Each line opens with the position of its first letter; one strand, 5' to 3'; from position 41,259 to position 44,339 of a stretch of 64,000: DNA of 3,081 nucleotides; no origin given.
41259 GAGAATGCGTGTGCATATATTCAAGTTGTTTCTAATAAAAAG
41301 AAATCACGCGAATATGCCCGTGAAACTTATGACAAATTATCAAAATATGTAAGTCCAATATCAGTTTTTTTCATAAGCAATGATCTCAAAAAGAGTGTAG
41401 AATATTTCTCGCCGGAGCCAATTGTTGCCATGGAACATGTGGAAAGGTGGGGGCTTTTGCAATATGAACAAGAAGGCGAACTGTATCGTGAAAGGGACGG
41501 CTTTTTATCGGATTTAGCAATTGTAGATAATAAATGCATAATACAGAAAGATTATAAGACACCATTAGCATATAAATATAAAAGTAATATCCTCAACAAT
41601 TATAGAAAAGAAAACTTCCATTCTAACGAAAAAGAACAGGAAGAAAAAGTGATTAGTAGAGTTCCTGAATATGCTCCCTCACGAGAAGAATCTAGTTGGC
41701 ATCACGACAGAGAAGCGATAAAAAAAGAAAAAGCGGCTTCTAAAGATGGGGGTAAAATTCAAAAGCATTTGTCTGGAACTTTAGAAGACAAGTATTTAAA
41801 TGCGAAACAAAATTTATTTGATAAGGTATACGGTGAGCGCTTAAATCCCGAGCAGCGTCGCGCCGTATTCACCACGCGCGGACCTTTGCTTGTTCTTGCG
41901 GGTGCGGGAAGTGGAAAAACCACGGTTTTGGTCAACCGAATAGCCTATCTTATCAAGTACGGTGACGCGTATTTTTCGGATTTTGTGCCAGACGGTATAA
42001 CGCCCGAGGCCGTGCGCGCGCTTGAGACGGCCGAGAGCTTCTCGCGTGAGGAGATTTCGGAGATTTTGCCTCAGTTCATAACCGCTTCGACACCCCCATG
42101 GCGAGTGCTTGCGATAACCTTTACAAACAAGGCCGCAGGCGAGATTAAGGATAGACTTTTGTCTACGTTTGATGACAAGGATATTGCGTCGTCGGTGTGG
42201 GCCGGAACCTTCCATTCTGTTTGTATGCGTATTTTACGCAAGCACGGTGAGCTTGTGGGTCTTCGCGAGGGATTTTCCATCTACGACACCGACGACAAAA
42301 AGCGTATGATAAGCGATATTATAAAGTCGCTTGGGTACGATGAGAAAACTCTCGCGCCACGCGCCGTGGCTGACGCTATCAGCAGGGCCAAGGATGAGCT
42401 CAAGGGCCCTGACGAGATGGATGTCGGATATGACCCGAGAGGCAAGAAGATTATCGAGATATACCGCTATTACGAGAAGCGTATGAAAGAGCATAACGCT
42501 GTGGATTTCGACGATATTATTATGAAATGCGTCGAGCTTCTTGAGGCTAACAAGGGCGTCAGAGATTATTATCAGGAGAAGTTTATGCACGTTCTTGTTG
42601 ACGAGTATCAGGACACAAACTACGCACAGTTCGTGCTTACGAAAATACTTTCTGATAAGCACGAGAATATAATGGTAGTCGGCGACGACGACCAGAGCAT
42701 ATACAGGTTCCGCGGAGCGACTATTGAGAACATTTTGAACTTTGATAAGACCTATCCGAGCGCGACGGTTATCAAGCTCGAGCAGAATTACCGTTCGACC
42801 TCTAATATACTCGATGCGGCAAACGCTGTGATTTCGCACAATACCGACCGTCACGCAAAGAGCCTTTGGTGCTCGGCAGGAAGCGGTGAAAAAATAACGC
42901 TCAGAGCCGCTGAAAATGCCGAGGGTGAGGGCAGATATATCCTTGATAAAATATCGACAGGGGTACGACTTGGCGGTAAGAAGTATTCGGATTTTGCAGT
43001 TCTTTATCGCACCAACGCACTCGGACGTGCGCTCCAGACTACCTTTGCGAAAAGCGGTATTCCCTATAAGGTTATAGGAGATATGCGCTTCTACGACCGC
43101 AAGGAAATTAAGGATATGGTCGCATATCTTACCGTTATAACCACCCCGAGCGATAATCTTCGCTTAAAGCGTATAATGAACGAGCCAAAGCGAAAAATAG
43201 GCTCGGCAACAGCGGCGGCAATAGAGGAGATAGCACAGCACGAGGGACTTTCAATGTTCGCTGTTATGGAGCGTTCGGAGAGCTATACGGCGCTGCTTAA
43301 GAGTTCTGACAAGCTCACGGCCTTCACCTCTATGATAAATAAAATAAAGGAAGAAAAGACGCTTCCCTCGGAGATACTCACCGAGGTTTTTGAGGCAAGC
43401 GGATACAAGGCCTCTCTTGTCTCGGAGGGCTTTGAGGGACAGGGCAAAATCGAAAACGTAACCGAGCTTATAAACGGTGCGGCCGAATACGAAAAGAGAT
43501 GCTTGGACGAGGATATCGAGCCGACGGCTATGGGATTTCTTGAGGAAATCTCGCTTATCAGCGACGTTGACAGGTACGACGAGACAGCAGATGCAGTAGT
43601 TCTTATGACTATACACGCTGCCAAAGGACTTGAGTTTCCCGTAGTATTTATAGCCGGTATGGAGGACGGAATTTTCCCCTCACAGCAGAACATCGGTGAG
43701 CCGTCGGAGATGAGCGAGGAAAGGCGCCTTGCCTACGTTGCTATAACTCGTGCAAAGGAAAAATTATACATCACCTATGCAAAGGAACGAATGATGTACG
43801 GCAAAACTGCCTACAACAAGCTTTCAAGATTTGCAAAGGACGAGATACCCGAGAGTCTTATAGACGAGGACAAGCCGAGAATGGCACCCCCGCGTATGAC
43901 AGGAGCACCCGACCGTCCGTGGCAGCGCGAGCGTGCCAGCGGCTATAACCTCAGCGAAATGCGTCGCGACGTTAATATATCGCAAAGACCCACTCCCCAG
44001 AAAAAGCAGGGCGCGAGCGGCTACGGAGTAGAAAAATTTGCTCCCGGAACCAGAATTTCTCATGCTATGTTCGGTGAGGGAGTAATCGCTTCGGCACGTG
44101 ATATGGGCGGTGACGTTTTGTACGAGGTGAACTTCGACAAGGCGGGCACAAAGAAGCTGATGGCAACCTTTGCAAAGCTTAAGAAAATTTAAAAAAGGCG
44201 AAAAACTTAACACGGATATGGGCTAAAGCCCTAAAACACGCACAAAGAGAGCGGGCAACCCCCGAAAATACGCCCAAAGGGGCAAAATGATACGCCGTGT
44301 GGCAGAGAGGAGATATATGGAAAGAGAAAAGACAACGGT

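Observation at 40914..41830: AT-rich CoiA-like (Zn-ribbon + restriction-endonuclease-type) module fused in frame to the front of PcrA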

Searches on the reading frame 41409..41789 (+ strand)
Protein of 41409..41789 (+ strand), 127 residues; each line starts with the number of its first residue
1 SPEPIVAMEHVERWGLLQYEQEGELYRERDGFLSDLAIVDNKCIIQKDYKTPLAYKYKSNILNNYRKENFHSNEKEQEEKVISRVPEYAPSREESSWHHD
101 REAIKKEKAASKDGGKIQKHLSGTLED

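Call 66: search_protein_families(library=pfam, proteins=[window:41409-41789:+], max_evalue=10)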
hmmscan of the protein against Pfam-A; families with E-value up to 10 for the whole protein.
window:41409-41789:+ (127 aa): 0 families

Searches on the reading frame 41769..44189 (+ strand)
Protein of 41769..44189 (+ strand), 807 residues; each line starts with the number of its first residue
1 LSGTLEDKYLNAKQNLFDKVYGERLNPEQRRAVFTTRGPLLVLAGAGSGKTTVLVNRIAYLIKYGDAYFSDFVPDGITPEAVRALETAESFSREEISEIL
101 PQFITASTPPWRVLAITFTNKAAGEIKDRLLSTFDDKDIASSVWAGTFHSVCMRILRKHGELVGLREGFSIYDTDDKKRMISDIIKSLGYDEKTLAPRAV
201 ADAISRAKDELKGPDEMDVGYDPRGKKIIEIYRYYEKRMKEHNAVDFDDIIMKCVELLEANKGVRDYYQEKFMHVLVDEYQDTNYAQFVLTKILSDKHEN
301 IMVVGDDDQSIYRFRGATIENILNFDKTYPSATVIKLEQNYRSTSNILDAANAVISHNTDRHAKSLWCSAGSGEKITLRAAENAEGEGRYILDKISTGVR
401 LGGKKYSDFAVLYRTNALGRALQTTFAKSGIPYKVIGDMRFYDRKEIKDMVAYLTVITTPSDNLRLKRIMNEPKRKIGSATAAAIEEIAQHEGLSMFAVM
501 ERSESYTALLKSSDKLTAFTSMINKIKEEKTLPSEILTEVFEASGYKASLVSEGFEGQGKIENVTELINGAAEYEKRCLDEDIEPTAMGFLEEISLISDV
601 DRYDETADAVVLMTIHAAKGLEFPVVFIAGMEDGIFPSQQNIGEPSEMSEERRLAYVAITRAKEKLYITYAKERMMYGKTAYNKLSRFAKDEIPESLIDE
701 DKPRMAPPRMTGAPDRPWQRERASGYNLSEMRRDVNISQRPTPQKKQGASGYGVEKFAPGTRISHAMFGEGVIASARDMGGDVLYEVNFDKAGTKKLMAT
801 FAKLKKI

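Call 46: find_related_loci(query=window:41769-44189:+, collection=genome_contigs, flank=4000)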
Query window:41769-44189:+ (807 aa) in genome_contigs; peptide patterns used: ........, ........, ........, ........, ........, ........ (x = any residue, [..] = any of these).
599 stretches matched a pattern (row limit reached: there are more); 483 encode a relative of the query (tblastn E <= 1e-3); the best 80 are kept; 80 distinct loci.
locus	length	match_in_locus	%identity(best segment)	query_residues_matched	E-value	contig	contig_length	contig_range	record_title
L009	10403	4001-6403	73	5-807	0e+0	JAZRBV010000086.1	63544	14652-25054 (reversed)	MAG: Eubacteriales bacterium isolate T1900045124_TC20190118.MAGScoT_cleanbin_000005 SGB_4856_k141_89636, whole genome sh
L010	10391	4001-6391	71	5-802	0e+0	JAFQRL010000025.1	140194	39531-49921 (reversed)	MAG: Clostridia bacterium isolate RGIG2083 Goat_Colon-2__c444635, whole genome shotgun sequence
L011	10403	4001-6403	68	5-807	0e+0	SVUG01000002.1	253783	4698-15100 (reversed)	MAG: Oscillospiraceae bacterium isolate SIG715 NODE_520_length_253783_cov_5.056738, whole genome shotgun sequence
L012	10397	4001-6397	69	5-807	0e+0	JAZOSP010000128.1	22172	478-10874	MAG: Eubacteriales bacterium isolate T1900045543_YK20190237.MAGScoT_cleanbin_000019 SGB_7833_k141_821201, whole genome s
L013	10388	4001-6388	69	8-807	0e+0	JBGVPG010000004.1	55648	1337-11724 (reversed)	MAG: Eubacteriales bacterium isolate fecal_MAG_193 fecal_MAG_193_contig_0004, whole genome shotgun sequence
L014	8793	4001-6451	68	1-807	0e+0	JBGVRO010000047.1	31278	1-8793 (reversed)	MAG: Eubacteriales bacterium isolate fecal_MAG_139 fecal_MAG_139_contig_0047, whole genome shotgun sequence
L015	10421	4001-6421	68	1-807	0e+0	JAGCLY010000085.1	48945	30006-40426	MAG: Clostridia bacterium isolate RGIG9912 Yak_Rectum-5__c912110, whole genome shotgun sequence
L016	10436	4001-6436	67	5-807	0e+0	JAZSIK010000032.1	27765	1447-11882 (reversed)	MAG: Eubacteriales bacterium isolate T1900044572_TS20190038.MAGScoT_cleanbin_000021 SGB_439_k141_610501, whole genome sh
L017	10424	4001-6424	66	1-807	0e+0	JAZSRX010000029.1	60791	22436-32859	MAG: Eubacteriales bacterium isolate T1900044535_TS20190001.MAGScoT_cleanbin_000044 SGB_6_k141_595555, whole genome shot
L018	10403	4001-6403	69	5-806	0e+0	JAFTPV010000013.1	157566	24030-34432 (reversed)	MAG: Clostridia bacterium isolate RGIG4040 Roe_deer_Cecum-5__c3554, whole genome shotgun sequence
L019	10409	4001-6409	67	1-807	0e+0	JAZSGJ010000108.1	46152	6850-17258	MAG: Eubacteriales bacterium isolate T1900044578_TS20190044.MAGScoT_cleanbin_000070 SGB_536_k141_590009, whole genome sh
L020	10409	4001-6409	67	1-807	0e+0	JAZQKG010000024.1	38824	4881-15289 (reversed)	MAG: Eubacteriales bacterium isolate T1900044615_TS20190081.MAGScoT_cleanbin_000038 SGB_840_k141_1695377, whole genome s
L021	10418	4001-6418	66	5-807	0e+0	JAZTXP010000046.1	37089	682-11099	MAG: Eubacteriales bacterium isolate T1900045329_YK20190018.MAGScoT_cleanbin_000027 SGB_6499_k141_226353, whole genome s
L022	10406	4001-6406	67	5-807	0e+0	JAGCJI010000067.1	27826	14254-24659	MAG: Clostridia bacterium isolate RGIG9844 Yak_Rectum-1__c433370, whole genome shotgun sequence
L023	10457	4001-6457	64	8-802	0e+0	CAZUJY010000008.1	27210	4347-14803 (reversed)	MAG TPA_asm: uncultured Ruminococcus sp. isolate SRP315200_co1_543 genome assembly, contig: NODE_2782_length_27210_cov_1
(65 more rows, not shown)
